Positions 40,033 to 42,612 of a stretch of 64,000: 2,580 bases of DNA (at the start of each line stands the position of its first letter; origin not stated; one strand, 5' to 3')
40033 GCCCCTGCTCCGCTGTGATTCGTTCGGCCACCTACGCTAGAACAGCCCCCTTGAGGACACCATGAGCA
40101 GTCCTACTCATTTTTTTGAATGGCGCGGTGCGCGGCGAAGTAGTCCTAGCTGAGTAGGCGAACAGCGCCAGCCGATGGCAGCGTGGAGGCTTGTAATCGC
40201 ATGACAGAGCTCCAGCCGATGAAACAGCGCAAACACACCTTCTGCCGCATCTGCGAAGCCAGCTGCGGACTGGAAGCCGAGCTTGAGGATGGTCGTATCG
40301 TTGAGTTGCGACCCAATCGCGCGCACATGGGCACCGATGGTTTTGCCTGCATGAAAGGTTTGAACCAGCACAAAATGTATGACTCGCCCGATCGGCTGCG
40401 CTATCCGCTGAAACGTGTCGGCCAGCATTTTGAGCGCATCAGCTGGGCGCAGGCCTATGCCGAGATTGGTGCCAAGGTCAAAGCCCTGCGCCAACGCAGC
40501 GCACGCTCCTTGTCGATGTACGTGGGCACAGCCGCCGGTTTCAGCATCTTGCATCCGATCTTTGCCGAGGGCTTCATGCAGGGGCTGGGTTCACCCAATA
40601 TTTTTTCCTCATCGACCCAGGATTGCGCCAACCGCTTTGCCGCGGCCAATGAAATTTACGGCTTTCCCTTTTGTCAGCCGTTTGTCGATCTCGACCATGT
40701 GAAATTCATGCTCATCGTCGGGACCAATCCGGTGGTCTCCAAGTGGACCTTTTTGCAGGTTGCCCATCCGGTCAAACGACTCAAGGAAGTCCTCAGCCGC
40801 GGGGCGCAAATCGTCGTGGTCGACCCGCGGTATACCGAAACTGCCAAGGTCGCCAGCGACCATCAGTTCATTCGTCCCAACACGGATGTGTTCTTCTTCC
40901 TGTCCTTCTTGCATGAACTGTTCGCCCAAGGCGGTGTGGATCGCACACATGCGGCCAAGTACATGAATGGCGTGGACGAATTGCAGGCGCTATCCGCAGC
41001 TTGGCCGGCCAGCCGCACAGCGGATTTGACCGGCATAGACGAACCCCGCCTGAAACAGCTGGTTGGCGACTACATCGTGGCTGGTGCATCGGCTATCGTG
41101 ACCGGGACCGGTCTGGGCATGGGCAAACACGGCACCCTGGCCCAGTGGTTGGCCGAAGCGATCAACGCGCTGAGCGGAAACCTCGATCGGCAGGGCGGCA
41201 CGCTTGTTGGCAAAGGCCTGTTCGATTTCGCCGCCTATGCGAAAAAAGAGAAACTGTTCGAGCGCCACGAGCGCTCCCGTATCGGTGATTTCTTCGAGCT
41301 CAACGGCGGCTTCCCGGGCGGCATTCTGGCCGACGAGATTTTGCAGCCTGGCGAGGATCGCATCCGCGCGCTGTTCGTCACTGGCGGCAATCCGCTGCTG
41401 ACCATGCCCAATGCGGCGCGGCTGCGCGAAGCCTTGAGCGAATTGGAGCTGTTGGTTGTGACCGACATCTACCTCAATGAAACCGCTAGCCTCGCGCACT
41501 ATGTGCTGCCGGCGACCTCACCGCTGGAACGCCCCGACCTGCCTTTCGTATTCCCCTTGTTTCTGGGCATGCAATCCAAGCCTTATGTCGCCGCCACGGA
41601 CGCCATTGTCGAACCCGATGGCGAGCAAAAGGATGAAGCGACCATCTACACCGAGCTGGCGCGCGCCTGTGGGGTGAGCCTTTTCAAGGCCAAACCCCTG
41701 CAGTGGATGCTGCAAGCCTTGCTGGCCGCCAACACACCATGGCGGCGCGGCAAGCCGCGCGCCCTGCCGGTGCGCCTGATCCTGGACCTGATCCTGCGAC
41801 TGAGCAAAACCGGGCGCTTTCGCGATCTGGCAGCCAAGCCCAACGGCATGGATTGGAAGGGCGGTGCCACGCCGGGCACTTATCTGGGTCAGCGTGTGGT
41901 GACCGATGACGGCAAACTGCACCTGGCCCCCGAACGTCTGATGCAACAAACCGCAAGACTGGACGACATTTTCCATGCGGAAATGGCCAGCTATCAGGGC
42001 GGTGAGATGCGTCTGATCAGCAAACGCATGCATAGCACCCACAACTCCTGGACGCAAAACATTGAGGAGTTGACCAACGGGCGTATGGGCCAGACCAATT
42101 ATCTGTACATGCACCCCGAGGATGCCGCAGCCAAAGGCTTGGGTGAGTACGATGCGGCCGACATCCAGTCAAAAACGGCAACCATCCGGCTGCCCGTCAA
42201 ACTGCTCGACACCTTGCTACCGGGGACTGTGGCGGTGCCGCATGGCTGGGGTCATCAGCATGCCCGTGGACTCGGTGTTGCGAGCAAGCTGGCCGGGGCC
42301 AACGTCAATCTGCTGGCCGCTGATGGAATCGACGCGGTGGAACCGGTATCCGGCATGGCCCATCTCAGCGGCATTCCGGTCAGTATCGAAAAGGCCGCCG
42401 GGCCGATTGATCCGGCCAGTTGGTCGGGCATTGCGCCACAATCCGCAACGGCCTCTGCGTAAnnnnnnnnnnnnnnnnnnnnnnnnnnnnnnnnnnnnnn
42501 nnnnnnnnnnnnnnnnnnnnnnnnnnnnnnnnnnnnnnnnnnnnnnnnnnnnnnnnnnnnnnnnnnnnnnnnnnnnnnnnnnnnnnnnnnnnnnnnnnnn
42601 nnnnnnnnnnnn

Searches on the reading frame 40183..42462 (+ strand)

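Call 23: search_protein_families(library=pfam, proteins=[window:40183-42462:+], max_evalue=0.00001)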
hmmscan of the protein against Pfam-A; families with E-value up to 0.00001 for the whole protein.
window:40183-42462:+ (759 aa): 3 families
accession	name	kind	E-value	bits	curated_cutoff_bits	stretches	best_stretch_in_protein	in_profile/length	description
PF00384.28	Molybdopterin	-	1.5e-35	123.4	24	1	71-494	1-352/353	Molybdopterin oxidoreductase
PF01568.27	Molydop_binding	-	2.3e-17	63.4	26.8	1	609-719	1-100/110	Molydopterin dinucleotide binding domain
PF04879.21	Molybdop_Fe4S4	-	1.7e-09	38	22.7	1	16-64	3-51/55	Molybdopterin oxidoreductase Fe4S4 domain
